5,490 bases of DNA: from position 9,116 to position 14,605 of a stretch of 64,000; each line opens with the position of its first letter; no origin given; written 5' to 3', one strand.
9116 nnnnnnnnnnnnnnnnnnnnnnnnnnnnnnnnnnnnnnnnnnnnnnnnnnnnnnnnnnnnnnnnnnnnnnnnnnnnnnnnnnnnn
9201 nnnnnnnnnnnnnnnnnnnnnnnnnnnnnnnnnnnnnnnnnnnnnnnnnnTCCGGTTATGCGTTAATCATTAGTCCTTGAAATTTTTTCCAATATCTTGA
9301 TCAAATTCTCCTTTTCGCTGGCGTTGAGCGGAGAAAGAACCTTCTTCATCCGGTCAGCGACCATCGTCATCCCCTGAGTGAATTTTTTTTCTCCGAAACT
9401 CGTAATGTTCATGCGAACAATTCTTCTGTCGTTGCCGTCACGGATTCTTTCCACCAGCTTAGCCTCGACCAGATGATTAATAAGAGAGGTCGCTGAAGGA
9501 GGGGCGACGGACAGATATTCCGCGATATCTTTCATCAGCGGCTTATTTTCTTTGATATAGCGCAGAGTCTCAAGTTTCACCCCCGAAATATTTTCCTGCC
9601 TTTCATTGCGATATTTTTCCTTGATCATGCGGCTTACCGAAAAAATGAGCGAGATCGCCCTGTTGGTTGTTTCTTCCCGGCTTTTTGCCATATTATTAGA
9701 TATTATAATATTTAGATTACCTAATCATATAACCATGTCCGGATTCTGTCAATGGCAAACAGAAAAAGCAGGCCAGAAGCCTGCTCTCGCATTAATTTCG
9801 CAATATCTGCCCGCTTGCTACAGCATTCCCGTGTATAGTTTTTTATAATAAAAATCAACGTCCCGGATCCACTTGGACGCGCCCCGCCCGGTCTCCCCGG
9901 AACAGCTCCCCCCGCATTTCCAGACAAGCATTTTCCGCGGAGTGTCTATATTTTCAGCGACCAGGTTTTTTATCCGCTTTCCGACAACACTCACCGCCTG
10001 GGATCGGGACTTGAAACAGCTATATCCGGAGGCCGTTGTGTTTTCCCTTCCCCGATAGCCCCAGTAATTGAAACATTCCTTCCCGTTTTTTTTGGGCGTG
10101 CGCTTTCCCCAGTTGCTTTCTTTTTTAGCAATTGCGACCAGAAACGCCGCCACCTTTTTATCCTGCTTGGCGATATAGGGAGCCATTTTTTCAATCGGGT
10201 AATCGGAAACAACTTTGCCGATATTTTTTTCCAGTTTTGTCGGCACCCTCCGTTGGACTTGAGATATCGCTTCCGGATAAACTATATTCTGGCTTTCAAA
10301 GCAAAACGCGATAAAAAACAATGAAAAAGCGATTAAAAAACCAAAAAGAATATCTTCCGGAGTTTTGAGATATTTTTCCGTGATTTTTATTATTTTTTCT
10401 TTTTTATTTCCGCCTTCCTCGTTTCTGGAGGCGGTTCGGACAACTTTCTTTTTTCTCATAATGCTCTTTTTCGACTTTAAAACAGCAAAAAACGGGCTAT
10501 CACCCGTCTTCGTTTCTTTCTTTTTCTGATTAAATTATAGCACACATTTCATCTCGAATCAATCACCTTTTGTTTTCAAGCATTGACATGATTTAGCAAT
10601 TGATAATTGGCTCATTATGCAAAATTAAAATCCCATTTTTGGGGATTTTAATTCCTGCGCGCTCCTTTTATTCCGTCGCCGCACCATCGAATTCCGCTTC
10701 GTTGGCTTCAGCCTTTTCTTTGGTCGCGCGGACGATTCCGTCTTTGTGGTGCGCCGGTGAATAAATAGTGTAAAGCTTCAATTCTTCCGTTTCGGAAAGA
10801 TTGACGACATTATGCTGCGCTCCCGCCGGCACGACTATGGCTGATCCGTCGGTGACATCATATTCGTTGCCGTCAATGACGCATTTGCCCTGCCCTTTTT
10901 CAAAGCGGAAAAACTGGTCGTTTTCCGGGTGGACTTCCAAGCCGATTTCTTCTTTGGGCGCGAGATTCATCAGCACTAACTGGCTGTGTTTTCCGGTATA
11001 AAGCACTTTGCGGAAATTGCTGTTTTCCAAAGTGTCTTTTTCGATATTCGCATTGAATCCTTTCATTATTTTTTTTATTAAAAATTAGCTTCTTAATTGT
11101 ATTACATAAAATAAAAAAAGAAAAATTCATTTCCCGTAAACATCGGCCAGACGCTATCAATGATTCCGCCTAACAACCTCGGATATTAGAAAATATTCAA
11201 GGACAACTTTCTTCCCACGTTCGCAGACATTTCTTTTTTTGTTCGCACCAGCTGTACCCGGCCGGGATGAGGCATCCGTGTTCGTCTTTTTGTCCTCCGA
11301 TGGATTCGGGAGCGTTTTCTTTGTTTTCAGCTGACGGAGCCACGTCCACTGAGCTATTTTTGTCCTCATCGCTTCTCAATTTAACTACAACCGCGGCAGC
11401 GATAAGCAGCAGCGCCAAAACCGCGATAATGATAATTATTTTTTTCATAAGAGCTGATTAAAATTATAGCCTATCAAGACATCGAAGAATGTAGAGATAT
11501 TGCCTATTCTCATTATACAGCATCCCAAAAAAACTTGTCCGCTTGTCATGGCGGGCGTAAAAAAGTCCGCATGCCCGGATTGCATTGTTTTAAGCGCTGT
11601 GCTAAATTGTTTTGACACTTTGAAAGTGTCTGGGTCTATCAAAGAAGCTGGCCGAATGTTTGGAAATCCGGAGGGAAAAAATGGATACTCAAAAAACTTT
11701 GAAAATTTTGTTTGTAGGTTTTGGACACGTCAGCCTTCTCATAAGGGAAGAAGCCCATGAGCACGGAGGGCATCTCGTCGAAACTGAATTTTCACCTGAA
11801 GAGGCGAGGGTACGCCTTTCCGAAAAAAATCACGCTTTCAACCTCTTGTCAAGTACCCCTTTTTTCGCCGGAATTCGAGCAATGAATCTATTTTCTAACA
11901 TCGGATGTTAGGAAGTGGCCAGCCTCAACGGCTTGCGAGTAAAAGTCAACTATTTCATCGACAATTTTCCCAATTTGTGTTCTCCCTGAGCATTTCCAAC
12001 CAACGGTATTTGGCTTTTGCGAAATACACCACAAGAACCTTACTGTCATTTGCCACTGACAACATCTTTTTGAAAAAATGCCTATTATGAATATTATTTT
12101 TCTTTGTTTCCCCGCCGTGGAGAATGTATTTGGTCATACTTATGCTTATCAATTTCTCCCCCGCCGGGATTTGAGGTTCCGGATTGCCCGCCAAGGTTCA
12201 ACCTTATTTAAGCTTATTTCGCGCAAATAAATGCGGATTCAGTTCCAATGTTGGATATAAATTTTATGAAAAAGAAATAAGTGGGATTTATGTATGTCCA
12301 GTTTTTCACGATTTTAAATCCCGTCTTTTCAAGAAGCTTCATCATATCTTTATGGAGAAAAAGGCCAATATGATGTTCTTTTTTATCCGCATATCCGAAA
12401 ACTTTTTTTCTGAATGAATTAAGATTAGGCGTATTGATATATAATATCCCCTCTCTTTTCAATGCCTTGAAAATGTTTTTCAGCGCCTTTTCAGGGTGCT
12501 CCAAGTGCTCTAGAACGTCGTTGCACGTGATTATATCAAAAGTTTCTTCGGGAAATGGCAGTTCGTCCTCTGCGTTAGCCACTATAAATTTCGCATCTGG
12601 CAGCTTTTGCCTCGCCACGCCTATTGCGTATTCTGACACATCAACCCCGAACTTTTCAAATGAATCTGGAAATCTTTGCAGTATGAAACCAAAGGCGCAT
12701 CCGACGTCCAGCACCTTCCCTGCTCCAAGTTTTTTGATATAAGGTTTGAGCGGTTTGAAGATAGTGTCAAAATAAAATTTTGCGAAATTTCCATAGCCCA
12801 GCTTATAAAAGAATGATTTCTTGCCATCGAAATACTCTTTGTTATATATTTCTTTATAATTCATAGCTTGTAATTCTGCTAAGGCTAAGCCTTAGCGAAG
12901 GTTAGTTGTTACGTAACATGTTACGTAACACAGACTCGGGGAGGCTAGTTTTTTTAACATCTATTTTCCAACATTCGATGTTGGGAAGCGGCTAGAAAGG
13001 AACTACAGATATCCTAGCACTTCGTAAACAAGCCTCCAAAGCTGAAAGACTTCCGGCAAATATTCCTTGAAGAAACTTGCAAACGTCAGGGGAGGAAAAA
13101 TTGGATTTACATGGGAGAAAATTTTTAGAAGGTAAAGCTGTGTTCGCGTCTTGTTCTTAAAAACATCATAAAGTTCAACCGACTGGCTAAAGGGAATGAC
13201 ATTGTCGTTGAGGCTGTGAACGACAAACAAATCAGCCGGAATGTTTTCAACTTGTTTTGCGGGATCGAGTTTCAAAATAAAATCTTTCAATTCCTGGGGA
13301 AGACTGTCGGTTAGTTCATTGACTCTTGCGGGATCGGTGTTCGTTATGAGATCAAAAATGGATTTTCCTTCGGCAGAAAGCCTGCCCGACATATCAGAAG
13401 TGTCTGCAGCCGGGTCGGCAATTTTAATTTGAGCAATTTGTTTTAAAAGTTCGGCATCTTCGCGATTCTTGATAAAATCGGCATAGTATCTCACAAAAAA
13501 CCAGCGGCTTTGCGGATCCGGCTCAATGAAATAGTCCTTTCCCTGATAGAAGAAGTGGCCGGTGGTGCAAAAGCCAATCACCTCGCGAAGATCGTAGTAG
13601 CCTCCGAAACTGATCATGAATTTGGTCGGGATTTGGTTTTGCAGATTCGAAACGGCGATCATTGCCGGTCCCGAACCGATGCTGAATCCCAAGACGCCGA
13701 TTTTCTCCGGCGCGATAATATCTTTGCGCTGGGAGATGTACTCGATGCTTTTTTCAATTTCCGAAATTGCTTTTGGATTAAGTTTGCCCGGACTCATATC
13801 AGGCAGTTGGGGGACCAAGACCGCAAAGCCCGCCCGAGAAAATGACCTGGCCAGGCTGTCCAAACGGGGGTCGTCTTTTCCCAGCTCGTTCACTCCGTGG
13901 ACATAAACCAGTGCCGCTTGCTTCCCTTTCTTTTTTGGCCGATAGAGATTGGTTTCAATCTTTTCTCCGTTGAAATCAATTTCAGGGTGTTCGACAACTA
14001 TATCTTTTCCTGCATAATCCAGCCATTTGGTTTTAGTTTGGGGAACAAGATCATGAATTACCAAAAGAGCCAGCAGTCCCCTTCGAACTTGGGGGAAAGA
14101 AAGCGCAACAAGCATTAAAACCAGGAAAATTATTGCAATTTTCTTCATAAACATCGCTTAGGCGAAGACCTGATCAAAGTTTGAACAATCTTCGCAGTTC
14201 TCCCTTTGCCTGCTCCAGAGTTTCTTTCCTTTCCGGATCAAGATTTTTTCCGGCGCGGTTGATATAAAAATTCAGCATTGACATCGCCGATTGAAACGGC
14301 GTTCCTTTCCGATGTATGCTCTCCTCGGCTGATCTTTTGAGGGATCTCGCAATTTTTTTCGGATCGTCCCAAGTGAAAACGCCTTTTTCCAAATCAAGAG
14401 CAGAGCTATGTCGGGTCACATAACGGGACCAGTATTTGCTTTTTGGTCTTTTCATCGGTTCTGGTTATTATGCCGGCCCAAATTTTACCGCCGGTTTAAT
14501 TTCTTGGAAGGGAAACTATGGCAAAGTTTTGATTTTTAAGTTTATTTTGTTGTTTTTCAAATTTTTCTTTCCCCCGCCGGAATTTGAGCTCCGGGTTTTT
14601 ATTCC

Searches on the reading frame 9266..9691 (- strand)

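Call 36: search_protein_families(library=pfam, proteins=[window:9266-9691:-], max_evalue=0.01)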
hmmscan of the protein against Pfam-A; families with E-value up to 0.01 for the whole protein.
window:9266-9691:- (142 aa): 7 families
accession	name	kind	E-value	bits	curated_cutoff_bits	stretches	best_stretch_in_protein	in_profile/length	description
PF12802.13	MarR_2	-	6.5e-11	42.7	27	1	35-91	3-61/61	MarR family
PF01047.28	MarR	-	1.1e-08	35.2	24.6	1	40-92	6-59/59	MarR family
PF22381.2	Staph_reg_Sar_Rot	-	6.2e-05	23.4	27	1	41-104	18-82/85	Transcriptional regulator SarA/Rot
PF13463.12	HTH_27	-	0.00058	20.5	22.2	1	43-97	12-65/68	Winged helix DNA-binding domain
PF01325.25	Fe_dep_repress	-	0.001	19.7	26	1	49-81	21-53/60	Iron dependent repressor, N-terminal DNA binding domain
PF13545.12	HTH_Crp_2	-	0.0026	18.1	27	0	54-86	26-56/70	Crp-like helix-turn-helix domain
PF09339.16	HTH_IclR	-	0.0034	17.6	22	1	43-82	9-50/52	IclR helix-turn-helix domain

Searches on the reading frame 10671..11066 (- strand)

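Call 35: search_protein_families(library=pfam, proteins=[window:10671-11066:-], max_evalue=0.01)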
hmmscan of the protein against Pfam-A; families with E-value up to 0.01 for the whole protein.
window:10671-11066:- (132 aa): 2 families
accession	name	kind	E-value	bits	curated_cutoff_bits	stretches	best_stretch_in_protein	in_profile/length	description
PF07883.17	Cupin_2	-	3.4e-15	55.9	27.2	1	32-102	2-70/70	Cupin domain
PF02311.25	AraC_binding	-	9.4e-05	22.6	21.1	1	55-106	29-79/135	AraC-like ligand binding domain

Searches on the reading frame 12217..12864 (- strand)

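Call 35: search_protein_families(library=pfam, proteins=[window:12217-12864:-], max_evalue=0.01)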
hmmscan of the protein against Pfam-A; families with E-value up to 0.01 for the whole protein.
window:12217-12864:- (216 aa): 14 families
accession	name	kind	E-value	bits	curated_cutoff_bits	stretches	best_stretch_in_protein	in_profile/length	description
PF08241.18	Methyltransf_11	-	9e-22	78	21.2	1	52-143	1-95/95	Methyltransferase domain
PF13489.12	Methyltransf_23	-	5e-21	75.6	27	1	46-187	21-163/164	Methyltransferase domain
PF13847.12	Methyltransf_31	-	2.9e-19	69.6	27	1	48-154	4-121/145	Methyltransferase domain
PF13649.12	Methyltransf_25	-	1e-17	65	27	1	51-139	1-97/97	Methyltransferase domain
PF08242.18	Methyltransf_12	-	4.5e-16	59.8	30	1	52-141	1-98/98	Methyltransferase domain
PF01209.24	Ubie_methyltran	-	1.7e-08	34.5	20.1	1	49-143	49-151/233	ubiE/COQ5 methyltransferase family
PF05219.18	DREV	-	0.00017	21.3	26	1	49-139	96-182/265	DREV methyltransferase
PF08003.17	Methyltransf_9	-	0.00019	20.9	23.8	1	35-183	103-260/315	Protein of unknown function (DUF1698)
PF05401.17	NodS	-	0.00022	21.6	24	1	47-146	43-147/201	Nodulation protein S (NodS)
PF07021.18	MetW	-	0.00038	20.6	21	1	49-140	15-107/193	Methionine biosynthesis protein MetW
PF05175.20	MTS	-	0.00043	20.4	23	1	27-132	11-123/170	Methyltransferase small domain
PF01739.24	CheR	-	0.0032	17.4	27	1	105-143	133-173/195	CheR methyltransferase, SAM binding domain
PF03141.22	Methyltransf_29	-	0.0074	15.4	23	1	28-188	98-251/506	Putative S-adenosyl-L-methionine-dependent methyltransferase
PF18793.7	nos_propeller_2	-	0.0084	16.9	29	0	82-108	9-35/70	Nitrous oxide reductase propeller repeat 2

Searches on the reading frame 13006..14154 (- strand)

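Call 35: search_protein_families(library=pfam, proteins=[window:13006-14154:-], max_evalue=0.01)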
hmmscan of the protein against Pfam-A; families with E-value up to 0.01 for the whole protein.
window:13006-14154:- (383 aa): 6 families
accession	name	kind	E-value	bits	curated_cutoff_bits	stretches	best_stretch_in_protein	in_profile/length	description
PF20434.5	BD-FAE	-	1.2e-09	38.5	26.8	2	70-176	3-116/215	BD-FAE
PF00326.27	Peptidase_S9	-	6e-07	29.6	22.6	1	295-347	131-183/213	Prolyl oligopeptidase family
PF03959.19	FSH1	-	6.2e-06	26.5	21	1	126-203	78-150/211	Serine hydrolase (FSH1)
PF02129.25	Peptidase_S15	-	0.00085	19.5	23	1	63-340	2-253/262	X-Pro dipeptidyl-peptidase (S15 family)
PF00561.26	Abhydrolase_1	-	0.0024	18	25.8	0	81-321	2-214/245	alpha/beta hydrolase fold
PF01738.24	DLH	-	0.0096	16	21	0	69-117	4-49/217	Dienelactone hydrolase family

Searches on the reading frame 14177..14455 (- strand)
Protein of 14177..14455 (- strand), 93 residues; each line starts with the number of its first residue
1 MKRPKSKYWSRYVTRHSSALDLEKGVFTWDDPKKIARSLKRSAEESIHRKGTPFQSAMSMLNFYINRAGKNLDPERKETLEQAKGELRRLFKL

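Call 35: search_protein_families(library=pfam, proteins=[window:14177-14455:-], max_evalue=0.01)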
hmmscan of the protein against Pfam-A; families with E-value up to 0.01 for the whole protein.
window:14177-14455:- (93 aa): 1 family
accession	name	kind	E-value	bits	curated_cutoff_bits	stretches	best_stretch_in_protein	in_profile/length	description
PF11373.13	DUF3175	-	4.7e-42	142.6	27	1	8-92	1-85/86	Protein of unknown function (DUF3175)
